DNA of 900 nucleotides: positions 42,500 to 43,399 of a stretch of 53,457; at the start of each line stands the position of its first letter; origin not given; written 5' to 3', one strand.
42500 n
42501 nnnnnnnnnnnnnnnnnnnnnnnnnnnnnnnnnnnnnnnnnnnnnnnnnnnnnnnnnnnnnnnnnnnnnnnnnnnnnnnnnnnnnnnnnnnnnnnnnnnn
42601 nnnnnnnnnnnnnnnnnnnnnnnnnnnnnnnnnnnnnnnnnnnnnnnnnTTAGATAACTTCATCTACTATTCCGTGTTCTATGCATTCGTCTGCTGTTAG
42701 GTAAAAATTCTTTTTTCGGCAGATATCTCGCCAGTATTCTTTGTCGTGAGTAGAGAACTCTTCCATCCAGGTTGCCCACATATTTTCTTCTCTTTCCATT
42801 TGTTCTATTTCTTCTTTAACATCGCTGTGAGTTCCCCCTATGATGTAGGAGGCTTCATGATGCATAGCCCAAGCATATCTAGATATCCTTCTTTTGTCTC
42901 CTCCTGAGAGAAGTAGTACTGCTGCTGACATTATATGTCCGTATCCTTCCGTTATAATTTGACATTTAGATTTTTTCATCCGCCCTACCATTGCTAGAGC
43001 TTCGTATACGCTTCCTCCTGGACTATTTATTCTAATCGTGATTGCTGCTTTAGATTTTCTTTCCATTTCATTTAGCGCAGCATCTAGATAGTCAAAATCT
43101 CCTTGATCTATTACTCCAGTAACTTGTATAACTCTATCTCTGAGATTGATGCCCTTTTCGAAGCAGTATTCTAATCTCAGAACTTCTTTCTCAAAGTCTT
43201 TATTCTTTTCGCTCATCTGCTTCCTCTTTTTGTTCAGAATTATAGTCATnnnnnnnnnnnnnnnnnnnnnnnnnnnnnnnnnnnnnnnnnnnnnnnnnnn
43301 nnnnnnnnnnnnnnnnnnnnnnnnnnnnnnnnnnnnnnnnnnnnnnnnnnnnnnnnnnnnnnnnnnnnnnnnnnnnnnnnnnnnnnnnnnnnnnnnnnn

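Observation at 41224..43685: Accessory cluster upstream of terminase: two divergent ClpP/S49-fold peptidase-like genes (one exported), a SemiSWEET-like PQ-loop protein and a GNAT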

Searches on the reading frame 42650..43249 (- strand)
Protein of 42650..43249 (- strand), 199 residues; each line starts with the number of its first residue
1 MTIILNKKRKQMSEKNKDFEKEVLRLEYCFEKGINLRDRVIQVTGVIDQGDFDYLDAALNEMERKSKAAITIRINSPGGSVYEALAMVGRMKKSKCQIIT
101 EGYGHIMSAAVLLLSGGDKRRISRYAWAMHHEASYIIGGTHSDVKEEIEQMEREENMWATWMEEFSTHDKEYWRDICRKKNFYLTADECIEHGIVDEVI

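Call 3: search_protein_families(library=pfam, proteins=[window:42650-43249:-], max_evalue=0.1)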
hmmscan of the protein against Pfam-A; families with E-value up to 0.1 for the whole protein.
window:42650-43249:- (199 aa): 2 families
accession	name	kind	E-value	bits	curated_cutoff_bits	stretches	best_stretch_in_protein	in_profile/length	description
PF00574.28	CLP_protease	-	2.4e-23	83.4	20.2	1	36-199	14-179/182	Clp protease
PF25145.1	NfeD1b_N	-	4.3e-06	26.9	40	1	40-109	4-73/189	NfeD1b, N-terminal domain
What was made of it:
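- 42650..43216 (-): CYT: cytoplasmic ClpP-like serine peptidase (188 aa from ATG 43216). Ser97 at 42926-42928, His120 at 42857-42859. PF00574 2.4e-23 (call 3).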

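Call 4: search_protein_families(library=phrogs, proteins=[window:42650-43249:-], max_evalue=0.01)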
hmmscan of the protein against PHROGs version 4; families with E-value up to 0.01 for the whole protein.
window:42650-43249:- (199 aa): 12 families
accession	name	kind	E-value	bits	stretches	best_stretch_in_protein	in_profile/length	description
phrog_94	-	head and packaging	3.6e-27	97.1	1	14-199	62-250/622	head maturation protease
phrog_2976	-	head and packaging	7e-25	89.5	1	60-198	43-181/394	head maturation protease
phrog_1684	-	head and packaging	3e-20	73.9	1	35-198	38-202/284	head maturation protease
phrog_1827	-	other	5.2e-16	59.6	1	65-191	50-175/202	ATP-dependent protease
phrog_133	-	head and packaging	2.4e-15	57.2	1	66-199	46-179/668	head maturation protease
phrog_5410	-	other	1.4e-11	45.2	1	66-187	54-174/323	ATP-dependent protease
phrog_3348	-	unknown function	1.1e-10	42.4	1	67-198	67-197/386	-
phrog_53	-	head and packaging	4.6e-10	40.3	1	52-134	101-193/583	head maturation protease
phrog_23753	-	head and packaging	4.6e-06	27.4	1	64-198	38-171/298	head maturation protease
phrog_33547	-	unknown function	1.9e-05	24.8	1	41-194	2-154/357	-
phrog_26628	-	head and packaging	0.00017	22.1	1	48-165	49-162/290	head maturation protease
phrog_30575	-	unknown function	0.0059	17.5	1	41-124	37-116/198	-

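Call 8: search_dna_similar(query=window:42650-43249:-, collection=phages, mode=protein, max_rows=25)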
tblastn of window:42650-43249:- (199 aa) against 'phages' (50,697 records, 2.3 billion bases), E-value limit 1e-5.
Records with a match: 236; places in all: 261; records where one place covers at least 80% of the query: 28.
Best place of each record, by identity: <60% 236.
By first word of the organism name: Gordonia 96; Bacillus 38; Mycobacterium 35; Pseudomonas 21; Arthrobacter 14; Bacteriophage 7; Xanthomonas 3; Acinetobacter 3; Fusobacterium 3; uncultured 2; and 12 more.
By host as written in the record: Gordonia terrae 3612 74; - 19; Mycobacterium smegmatis mc2 155 14; Bacillus anthracis Sterne 10; Mycobacterium smegmatis mc#155 8; Pseudomonas aeruginosa 8; Bacillus cereus 7; Bacillus anthracis 7; and 52 more.
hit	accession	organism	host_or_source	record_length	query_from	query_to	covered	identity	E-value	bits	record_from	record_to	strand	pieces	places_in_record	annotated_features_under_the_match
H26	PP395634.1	Microcystis phage Mel-JY01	Microcystis elabens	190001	11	199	95%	31.0%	8e-15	77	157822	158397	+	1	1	hypothetical protein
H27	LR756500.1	uncultured phage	metagenomic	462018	15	199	93%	30.2%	3e-10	64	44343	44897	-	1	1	record has no annotation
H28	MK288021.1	Bacillus phage pW2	Bacillus cereus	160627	2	199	99%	25.0%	3e-11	67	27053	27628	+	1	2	ATP-dependent Clp protease proteolytic subunit 1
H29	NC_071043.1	Bacillus phage pW2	Bacillus cereus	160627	2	199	99%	25.0%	3e-11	67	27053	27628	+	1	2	head maturation protease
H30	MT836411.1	Bacteriophage sp.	human fecal samples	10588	36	199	82%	30.2%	2e-6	53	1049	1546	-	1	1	record has no annotation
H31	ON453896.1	Akkermansia phage Moulinsart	Akkermansia muciniphila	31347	40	199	80%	30.9%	5e-10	64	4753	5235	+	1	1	prophage Clp protease-like protein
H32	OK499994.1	Bacillus phage vB_BanS_Skywalker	Bacillus anthracis Sterne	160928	6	199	97%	25.4%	1e-10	66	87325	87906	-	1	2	ATP-dependent Clp protease proteolytic subunit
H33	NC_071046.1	Bacillus phage vB_BanS_Skywalker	Bacillus anthracis Sterne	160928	6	199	97%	25.4%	1e-10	66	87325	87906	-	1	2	head maturation protease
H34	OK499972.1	Bacillus phage vB_BanS_Chewbecca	Bacillus anthracis Sterne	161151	6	199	97%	25.4%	1e-10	66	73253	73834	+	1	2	ATP-dependent Clp protease proteolytic subunit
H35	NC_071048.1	Bacillus phage vB_BanS_Chewbecca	Bacillus anthracis Sterne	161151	6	199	97%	25.4%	1e-10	66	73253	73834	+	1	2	head maturation protease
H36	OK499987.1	Bacillus phage vB_BanS_MrDarsey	Bacillus anthracis Sterne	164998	6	199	97%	25.4%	1e-10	66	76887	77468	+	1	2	ATP-dependent Clp protease proteolytic subunit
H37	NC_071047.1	Bacillus phage vB_BanS_MrDarsey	Bacillus anthracis Sterne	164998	6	199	97%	25.4%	1e-10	66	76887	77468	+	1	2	head maturation protease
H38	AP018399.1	Xanthomonas phage XacN1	Xanthomonas citri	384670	15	191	89%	27.4%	5e-6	52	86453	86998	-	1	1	Clp protease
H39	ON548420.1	Bacillus phage vB_BanS-Thrax4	Bacillus anthracis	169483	6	199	97%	25.0%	1e-10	66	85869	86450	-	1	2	ATP-dependent ClpP protease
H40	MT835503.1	Bacteriophage sp.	human fecal samples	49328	36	199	82%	29.0%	2e-9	62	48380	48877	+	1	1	record has no annotation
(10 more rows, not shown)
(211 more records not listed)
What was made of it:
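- tblastn reaches annotated capsid maturation proteases of mycobacteriophages (call 8).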

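Call 18: search_solved_structures(query=window:42650-43249:-, max_evalue=0.01, show_alignments=2)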
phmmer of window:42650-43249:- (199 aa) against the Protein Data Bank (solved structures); distinct sequences matched with E-value up to 0.01: 106 (the best 60 are shown).
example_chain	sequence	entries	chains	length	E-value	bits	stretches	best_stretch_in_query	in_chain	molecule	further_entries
3q7h_A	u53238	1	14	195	2.3e-11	47.2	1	36-198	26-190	ATP-dependent Clp protease proteolytic subunit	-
6hwm_A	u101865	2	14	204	1.2e-09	41.6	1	36-199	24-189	ATP-dependent Clp protease proteolytic subunit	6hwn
2f6i_A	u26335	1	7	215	1.2e-09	41.6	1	36-199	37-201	ATP-dependent CLP protease, putative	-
8yd2_B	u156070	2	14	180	3.1e-09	40.2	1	46-198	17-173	ATP-dependent Clp protease proteolytic subunit 2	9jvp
8yd1_G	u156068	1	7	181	3.1e-09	40.2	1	40-198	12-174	ATP-dependent Clp protease proteolytic subunit 2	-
8ycx_G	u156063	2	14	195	3.7e-09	40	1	39-198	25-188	ATP-dependent Clp protease proteolytic subunit 2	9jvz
8yd0_H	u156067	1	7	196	3.8e-09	39.9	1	39-198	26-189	ATP-dependent Clp protease proteolytic subunit 2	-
7x8x_A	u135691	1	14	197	3.9e-09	39.9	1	39-198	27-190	ATP-dependent Clp protease proteolytic subunit 2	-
6vgk_A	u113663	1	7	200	4.1e-09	39.8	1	39-198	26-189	ATP-dependent Clp protease proteolytic subunit 2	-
6vgn_A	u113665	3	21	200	4.1e-09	39.8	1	39-198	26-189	ATP-dependent Clp protease proteolytic subunit | ATP-dependent Clp protease proteolytic subunit 2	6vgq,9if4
4u0g_A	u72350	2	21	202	4.2e-09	39.8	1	39-198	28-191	ATP-dependent Clp protease proteolytic subunit 2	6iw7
5dzk_A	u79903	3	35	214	5e-09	39.5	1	39-198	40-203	ATP-dependent Clp protease proteolytic subunit 2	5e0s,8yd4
9p53_C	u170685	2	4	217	5.2e-09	39.5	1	39-198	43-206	ATP-dependent Clp protease proteolytic subunit 2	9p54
1y7o_A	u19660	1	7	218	9.4e-09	38.7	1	36-198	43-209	ATP-dependent Clp protease proteolytic subunit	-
6x60_A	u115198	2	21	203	2.3e-08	37.4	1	36-199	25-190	ATP-dependent Clp protease proteolytic subunit 2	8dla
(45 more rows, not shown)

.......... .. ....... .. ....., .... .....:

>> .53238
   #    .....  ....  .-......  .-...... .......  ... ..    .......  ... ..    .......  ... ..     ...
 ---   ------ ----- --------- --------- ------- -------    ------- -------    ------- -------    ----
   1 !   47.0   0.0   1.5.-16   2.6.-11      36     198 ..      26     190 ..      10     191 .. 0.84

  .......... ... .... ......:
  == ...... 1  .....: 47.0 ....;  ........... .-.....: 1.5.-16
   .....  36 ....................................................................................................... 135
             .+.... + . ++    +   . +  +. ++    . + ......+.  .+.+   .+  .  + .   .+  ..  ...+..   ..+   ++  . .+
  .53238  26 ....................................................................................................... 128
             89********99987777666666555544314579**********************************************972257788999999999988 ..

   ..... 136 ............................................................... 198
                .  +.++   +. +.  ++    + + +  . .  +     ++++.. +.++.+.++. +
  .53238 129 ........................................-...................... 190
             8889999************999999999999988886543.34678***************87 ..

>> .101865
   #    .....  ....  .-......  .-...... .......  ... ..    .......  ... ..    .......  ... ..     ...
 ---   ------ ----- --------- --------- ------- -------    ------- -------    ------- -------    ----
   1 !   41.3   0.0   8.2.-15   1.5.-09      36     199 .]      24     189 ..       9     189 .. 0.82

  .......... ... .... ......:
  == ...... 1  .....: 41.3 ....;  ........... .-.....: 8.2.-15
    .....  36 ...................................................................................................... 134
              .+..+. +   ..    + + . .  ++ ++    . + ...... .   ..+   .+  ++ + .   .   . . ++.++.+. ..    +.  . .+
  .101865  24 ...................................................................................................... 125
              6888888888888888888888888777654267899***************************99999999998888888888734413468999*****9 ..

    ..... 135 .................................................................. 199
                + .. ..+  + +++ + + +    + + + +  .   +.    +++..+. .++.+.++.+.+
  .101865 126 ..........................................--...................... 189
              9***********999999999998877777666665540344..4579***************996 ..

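Call 29: find_homologous_proteins(query=window:42650-43249:-)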
Query window:42650-43249:- (199 aa): 197 proteins with E <= 0.001 among 386 candidates; the best 120 are listed.
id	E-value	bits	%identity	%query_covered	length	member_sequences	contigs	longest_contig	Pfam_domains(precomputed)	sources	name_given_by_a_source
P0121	3.1e-122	424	100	94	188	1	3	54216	PF00574.29,PF25145.2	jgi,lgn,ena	-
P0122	2.3e-83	297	69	93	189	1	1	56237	PF00574.29,PF25145.2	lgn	-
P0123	4.8e-79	283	68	90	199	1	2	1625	PF00574.29,PF25145.2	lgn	-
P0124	4.1e-78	280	62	94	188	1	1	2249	PF00574.29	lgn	-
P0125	8.7e-77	275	64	94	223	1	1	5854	PF00574.29,PF25145.2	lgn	-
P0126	9.0e-77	275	64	94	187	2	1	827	PF00574.29,PF25145.2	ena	-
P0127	4.2e-75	270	61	95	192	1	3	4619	PF00574.29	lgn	-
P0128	1.1e-74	269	65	94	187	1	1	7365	PF00574.29,PF25145.2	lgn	-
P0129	4.8e-74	266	63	93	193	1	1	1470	PF00574.29,PF25145.2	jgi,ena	jgi:ATP-dependent Clp protease protease subunit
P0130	1.1e-73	265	63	94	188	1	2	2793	PF00574.29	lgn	-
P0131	1.1e-73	265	65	93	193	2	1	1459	PF00574.29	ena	-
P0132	4.7e-72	260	61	96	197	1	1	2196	PF00574.29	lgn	-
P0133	6.6e-72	259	60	94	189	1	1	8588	PF00574.29,PF25145.2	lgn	-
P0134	3.3e-71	257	62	94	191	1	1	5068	PF00574.29,PF25145.2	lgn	-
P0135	2.3e-69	251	59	94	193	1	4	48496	PF00574.29,PF25145.2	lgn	-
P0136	3.0e-69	251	56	94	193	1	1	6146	PF00574.29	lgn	-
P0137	1.3e-68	249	57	96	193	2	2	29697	PF00574.29,PF25145.2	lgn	-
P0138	1.5e-68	248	57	93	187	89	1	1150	PF00574.29,PF25145.2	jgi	jgi:ATP-dependent Clp protease protease subunit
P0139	2.0e-68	248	58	94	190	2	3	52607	PF00574.29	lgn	-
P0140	2.0e-68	248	56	93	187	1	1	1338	PF00574.29,PF25145.2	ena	-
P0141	2.9e-68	248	61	93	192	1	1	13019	PF00574.29,PF25145.2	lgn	-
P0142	3.2e-68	247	57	93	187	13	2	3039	PF00574.29,PF25145.2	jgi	-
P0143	5.1e-68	247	60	94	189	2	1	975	PF00574.29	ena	-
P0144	5.9e-68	247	58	93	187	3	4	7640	PF00574.29,PF25145.2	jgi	-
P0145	7.8e-68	246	59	94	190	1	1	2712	PF00574.29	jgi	jgi:ATP-dependent protease ClpP protease subunit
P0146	1.0e-67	246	58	93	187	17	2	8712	PF00574.29,PF25145.2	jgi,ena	jgi:ATP-dependent protease ClpP protease subunit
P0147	5.8e-67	243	55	94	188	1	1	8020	PF00574.29,PF25145.2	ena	-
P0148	8.5e-67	243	59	93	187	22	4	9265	PF00574.29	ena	-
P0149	9.1e-67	243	61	94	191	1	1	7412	PF00574.29,PF25145.2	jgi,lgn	-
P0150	1.2e-66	242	59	94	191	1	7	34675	PF00574.29,PF25145.2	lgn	-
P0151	1.4e-66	242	59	94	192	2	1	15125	PF00574.29,PF25145.2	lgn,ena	-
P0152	1.8e-66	242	58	88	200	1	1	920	PF00574.29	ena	-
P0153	1.9e-66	242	58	94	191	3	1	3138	PF00574.29,PF25145.2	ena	-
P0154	4.8e-66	240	55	93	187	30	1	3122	PF00574.29,PF25145.2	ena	-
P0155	9.4e-66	239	60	91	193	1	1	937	PF00574.29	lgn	-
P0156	1.0e-65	239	58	95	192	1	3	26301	PF00574.29,PF25145.2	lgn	-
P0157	1.2e-65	239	58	94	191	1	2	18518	PF00574.29,PF25145.2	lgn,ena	-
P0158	1.5e-65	239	58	94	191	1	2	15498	PF00574.29,PF25145.2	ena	-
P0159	3.4e-65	238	57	94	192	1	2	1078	PF00574.29,PF25145.2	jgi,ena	jgi:ATP-dependent Clp endopeptidase proteolytic subunit ClpP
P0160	3.4e-65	238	58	94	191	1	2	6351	PF00574.29,PF25145.2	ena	-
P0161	3.5e-65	237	59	94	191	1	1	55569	PF00574.29,PF25145.2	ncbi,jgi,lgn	-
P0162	7.7e-65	236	54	95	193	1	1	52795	PF00574.29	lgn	-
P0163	8.0e-65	236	59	94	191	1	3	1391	PF00574.29,PF25145.2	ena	-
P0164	1.3e-64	236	53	94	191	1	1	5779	PF00574.29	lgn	-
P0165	1.4e-64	235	56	93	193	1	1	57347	PF00574.29,PF25145.2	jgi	jgi:ATP-dependent Clp protease protease subunit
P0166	2.5e-64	235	54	94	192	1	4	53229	PF00574.29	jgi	jgi:ATP-dependent Clp protease protease subunit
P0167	4.0e-64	234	53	94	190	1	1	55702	PF00574.29,PF25145.2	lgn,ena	-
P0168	5.1e-64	234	57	94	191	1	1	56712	PF00574.29,PF25145.2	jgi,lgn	jgi:ATP-dependent Clp protease protease subunit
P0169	1.1e-63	233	55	93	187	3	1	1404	PF00574.29,PF25145.2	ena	-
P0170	1.4e-63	232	53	94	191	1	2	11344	PF00574.29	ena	-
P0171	2.9e-63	231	53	94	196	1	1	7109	PF00574.29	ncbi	-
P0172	5.0e-63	230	57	95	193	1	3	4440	PF00574.29,PF25145.2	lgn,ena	-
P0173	6.4e-63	230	54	93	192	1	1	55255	PF00574.29,PF25145.2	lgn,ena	-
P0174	9.6e-63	230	58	94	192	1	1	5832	PF00574.29,PF25145.2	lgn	-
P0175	1.4e-62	229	55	94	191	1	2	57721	PF00574.29,PF25145.2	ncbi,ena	-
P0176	1.6e-62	229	59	89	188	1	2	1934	PF00574.29,PF25145.2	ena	-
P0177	1.7e-62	229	56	94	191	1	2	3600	PF00574.29,PF25145.2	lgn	-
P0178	3.0e-62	228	55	94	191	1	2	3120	PF00574.29,PF25145.2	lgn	-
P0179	4.7e-62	227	55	94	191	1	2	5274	PF00574.29,PF25145.2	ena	-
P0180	5.7e-62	227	54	88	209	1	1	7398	PF00574.29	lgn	-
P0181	6.1e-62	227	57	94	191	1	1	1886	PF00574.29,PF25145.2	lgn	-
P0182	6.9e-62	227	55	94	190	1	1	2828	PF00574.29,PF25145.2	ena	-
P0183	1.0e-61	226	53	94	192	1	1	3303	PF00574.29,PF25145.2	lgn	-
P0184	1.0e-61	226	55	93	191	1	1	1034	PF00574.29,PF25145.2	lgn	-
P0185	1.4e-61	226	56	92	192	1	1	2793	PF00574.29,PF25145.2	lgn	-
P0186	4.9e-61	224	54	94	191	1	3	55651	PF00574.29,PF25145.2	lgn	-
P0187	1.2e-60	223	52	97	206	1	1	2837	PF00574.29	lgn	-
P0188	2.2e-60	222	53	97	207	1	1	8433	PF00574.29,PF25145.2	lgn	-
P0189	2.8e-60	222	56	89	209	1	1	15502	PF00574.29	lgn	-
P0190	3.5e-60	221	56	88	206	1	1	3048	PF00574.29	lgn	-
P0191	3.6e-60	221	52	94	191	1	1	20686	PF00574.29,PF25145.2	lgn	-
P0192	4.0e-60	221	52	94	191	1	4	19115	PF00574.29,PF25145.2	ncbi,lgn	-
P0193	8.9e-60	220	55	88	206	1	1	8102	PF00574.29,PF25145.2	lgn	-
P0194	2.4e-59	218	54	88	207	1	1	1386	PF00574.29,PF25145.2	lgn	-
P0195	2.7e-59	218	55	89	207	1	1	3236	PF00574.29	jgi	jgi:ATP-dependent Clp protease protease subunit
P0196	3.6e-59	218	55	95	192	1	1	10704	PF00574.29,PF25145.2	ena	-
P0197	4.5e-59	218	55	93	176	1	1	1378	PF00574.29,PF25145.2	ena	-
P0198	4.7e-59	218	55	88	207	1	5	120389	PF00574.29,PF25145.2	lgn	-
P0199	5.3e-59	217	52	94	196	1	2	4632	PF00574.29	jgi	jgi:ATP-dependent Clp protease protease subunit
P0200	8.0e-59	217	54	93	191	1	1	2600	PF00574.29,PF25145.2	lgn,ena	-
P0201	1.0e-58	216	53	95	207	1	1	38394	PF00574.29,PF25145.2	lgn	-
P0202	1.0e-58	216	54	88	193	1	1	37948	PF00574.29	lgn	-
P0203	1.1e-58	216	60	80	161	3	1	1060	PF00574.29,PF25145.2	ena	-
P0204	1.2e-58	216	58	87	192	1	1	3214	PF00574.29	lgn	-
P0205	1.3e-58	216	53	89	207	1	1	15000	PF00574.29,PF25145.2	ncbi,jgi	-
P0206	1.3e-58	216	53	89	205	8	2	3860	PF00574.29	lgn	-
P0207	5.0e-58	214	56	91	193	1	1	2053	PF00574.29,PF25145.2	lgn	-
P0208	8.4e-58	213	52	91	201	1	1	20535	PF00574.29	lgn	-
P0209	9.3e-58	213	51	97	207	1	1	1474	PF00574.29,PF25145.2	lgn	-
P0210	9.7e-58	213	53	93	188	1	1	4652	PF00574.29,PF25145.2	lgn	-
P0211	1.1e-57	213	48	97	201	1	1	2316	PF00574.29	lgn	-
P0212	1.1e-57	213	50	95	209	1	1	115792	PF00574.29,PF25145.2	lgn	-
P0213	1.6e-57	213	51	89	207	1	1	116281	PF00574.29,PF25145.2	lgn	-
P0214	1.8e-57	212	53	88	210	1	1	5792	PF00574.29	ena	-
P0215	1.9e-57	212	54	87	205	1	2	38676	PF00574.29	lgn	-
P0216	2.3e-57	212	53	90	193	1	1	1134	PF00574.29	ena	-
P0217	2.6e-57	212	52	88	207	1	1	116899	PF00574.29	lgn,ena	-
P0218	3.8e-57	211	53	89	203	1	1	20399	PF00574.29,PF25145.2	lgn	-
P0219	3.9e-57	211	50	99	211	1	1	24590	PF00574.29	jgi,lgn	jgi:ATP-dependent protease ClpP protease subunit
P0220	4.0e-57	211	52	89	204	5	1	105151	PF00574.29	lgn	-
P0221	6.9e-57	210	54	88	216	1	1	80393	PF00574.29,PF25145.2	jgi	jgi:ATP-dependent Clp protease protease subunit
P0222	1.2e-56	210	52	85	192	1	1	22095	PF00574.29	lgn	-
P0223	1.4e-56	209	50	93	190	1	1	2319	PF00574.29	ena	-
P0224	3.2e-56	208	54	88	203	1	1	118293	PF00574.29,PF25145.2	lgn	-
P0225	3.6e-56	208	53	93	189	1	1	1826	PF00574.29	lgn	-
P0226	4.2e-56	208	53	91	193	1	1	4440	PF00574.29,PF25145.2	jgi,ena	-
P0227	4.9e-56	208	51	97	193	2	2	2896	PF00574.29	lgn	-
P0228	5.7e-56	207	51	95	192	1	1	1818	PF00574.29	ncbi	-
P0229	1.9e-55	206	52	90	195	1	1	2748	PF00574.29,PF25145.2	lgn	-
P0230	2.1e-55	206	54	91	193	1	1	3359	PF00574.29,PF25145.2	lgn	-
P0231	2.7e-55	205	53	93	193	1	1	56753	PF00574.29,PF25145.2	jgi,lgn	jgi:ATP-dependent Clp protease protease subunit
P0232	3.0e-55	205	52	88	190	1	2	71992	PF00574.29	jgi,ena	-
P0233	5.4e-55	204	48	94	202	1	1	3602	PF00574.29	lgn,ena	-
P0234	6.9e-55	204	56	88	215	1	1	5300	PF00574.29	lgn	-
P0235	9.1e-55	204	48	98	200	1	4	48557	PF00574.29,PF25145.2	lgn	-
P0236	1.2e-54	203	52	91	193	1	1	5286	PF00574.29,PF25145.2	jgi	-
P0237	1.4e-54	203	49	97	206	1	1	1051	PF00574.29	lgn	-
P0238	1.5e-54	203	51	88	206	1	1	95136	PF00574.29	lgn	-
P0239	2.4e-54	202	46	96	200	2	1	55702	PF00574.29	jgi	-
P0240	2.6e-54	202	51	89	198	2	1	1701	PF00574.29,PF25145.2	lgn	-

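Call 37: search_protein_families(library=ncbifam, proteins=[window:42650-43249:-], max_evalue=0.01)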
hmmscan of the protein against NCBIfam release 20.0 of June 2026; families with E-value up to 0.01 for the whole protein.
window:42650-43249:- (199 aa): 11 families
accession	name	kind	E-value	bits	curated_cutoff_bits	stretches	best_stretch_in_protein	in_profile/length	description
NF045542.1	Clp_rel_HeadMat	equivalog_domain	2.3e-23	83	120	1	54-198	22-165/165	head maturation protease, ClpP-related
NF001368.0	PRK00277.1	subfamily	4.3e-19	69.2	249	1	36-199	30-195/203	ATP-dependent Clp protease proteolytic subunit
NF045540.1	scaf_prot_MCP1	exception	3e-18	65.9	475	1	61-199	26-161/652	ClpP-like prohead protease/major capsid protein fusion protein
NF009205.0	PRK12553.1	subfamily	3.5e-17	62.7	228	1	32-199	31-202/211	ATP-dependent Clp protease proteolytic subunit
TIGR00493.1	clpP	equivalog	5.5e-14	52.4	308.6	1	36-199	25-190/192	ATP-dependent Clp endopeptidase proteolytic subunit ClpP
NF011091.0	PRK14514.1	equivalog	1.8e-13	50.6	361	1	37-199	53-217/221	ATP-dependent Clp endopeptidase proteolytic subunit ClpP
NF009203.0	PRK12551.1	equivalog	1.2e-11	44.7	359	1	36-199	23-188/196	ATP-dependent Clp protease proteolytic subunit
NF011090.0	PRK14513.1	equivalog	3.2e-10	40.2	347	1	36-199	25-190/201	ATP-dependent Clp protease proteolytic subunit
NF011089.0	PRK14512.1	equivalog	1.4e-07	31.4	251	1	26-199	18-191/200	ATP-dependent Clp protease proteolytic subunit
TIGR00706.1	SppA_dom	equivalog_domain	9.4e-06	25.4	155.45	1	40-99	4-66/208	signal peptide peptidase SppA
NF009204.0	PRK12552.1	equivalog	3.8e-05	23.2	263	1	68-199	71-212/225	ATP-dependent Clp protease proteolytic subunit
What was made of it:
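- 42650..43216 (-): Best NCBIfam hit is the ClpP-related head-maturation protease model, 83 bits, below the 120 cut-off (call 37).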

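Call 40: predict_structure(alignment_id=A2)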
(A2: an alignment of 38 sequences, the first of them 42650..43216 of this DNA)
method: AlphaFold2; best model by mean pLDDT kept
length: 188 residues; sequences in the alignment: 38
mean_pLDDT: 94.3   pTM: 0.86
mean pLDDT of the five models: 94.3, 94.0, 92.5, 91.2, 90.5
residues with pLDDT >= 90: 157; 70-90: 29; 50-70: 2; < 50: 0
segments of 3 or more residues with pLDDT < 50: none
pLDDT, mean of each block of 10 residues (from residue 1): 79 87 95 96 97 97 96 97 98 96 98 96 90 94 93 96 92 97 98
secondary structure, 60 per line:
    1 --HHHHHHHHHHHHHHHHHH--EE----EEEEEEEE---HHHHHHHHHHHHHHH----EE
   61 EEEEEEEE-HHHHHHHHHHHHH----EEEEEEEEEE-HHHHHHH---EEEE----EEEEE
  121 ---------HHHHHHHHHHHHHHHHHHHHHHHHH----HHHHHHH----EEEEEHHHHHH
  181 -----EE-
elements in order: H3-20 E29-36 H40-54 E59-68 H70-82 E87-96 H98-104 E108-111 E116-120 H130-154 H159-165 E170-174 H175-180
